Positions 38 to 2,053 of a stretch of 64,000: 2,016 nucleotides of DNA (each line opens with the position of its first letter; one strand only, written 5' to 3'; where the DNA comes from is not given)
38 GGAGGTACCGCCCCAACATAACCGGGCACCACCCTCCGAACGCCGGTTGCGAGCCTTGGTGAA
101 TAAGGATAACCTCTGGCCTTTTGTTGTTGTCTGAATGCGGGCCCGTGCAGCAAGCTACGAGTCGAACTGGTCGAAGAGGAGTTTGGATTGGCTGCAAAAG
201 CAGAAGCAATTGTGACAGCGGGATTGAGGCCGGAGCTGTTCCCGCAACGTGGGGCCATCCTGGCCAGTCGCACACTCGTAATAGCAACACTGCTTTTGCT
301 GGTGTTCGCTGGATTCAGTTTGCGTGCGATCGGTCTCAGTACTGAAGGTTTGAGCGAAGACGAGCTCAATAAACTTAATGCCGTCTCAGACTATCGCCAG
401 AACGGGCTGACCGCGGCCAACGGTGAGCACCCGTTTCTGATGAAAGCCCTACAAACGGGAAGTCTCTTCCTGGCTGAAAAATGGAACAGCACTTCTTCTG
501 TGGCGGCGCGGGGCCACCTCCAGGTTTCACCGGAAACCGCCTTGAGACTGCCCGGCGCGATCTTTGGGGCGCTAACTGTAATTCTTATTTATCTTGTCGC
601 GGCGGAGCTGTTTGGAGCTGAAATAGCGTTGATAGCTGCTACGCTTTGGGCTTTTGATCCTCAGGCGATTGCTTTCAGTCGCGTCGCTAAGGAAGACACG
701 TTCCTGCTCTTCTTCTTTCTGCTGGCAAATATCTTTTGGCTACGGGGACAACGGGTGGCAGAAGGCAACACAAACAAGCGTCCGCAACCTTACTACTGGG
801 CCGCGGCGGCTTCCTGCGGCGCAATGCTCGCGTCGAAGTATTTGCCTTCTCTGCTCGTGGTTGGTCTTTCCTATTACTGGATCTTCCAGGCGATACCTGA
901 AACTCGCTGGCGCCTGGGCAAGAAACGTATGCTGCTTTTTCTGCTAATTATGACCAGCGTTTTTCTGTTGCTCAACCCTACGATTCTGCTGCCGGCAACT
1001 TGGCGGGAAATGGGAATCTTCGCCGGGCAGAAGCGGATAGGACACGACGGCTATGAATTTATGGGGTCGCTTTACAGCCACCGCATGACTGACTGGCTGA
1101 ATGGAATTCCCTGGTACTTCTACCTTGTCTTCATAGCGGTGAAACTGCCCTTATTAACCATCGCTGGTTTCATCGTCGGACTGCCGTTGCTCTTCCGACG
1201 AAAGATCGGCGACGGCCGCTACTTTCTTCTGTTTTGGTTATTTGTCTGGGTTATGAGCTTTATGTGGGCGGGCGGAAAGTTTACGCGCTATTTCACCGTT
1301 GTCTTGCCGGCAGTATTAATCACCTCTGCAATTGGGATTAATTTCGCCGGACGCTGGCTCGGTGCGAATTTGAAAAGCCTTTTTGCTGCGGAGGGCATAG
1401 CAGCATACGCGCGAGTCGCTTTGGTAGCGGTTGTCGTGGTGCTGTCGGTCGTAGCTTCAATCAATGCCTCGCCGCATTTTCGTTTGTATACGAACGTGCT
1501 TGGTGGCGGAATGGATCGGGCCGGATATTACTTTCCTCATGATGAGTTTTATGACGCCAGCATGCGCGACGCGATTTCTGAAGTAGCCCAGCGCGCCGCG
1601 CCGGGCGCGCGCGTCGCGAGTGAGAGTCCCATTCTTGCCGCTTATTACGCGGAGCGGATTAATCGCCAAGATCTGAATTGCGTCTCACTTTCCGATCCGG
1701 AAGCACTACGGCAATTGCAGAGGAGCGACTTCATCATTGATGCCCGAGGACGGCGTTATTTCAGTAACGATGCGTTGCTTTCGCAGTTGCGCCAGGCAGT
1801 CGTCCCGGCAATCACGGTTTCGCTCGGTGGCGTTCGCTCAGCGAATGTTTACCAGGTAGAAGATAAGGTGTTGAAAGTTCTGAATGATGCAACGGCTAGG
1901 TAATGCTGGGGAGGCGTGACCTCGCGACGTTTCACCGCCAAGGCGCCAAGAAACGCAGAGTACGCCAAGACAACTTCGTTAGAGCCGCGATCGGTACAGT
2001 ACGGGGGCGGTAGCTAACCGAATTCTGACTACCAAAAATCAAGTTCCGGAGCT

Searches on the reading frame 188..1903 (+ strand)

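Call 11: search_protein_families(library=ncbifam, proteins=[window:188-1903:+])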
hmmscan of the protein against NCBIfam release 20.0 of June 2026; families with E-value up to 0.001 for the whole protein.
window:188-1903:+ (571 aa): 2 families
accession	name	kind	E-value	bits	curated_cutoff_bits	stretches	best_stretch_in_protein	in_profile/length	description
TIGR03663.1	TIGR03663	subfamily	4.4e-09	35.9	126.25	1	116-426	70-370/435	flippase activity-associated protein Agl23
TIGR04154.1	archaeo_STT3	subfamily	0.00014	20.4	450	1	117-258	96-249/831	oligosaccharyl transferase, archaeosortase A system-associated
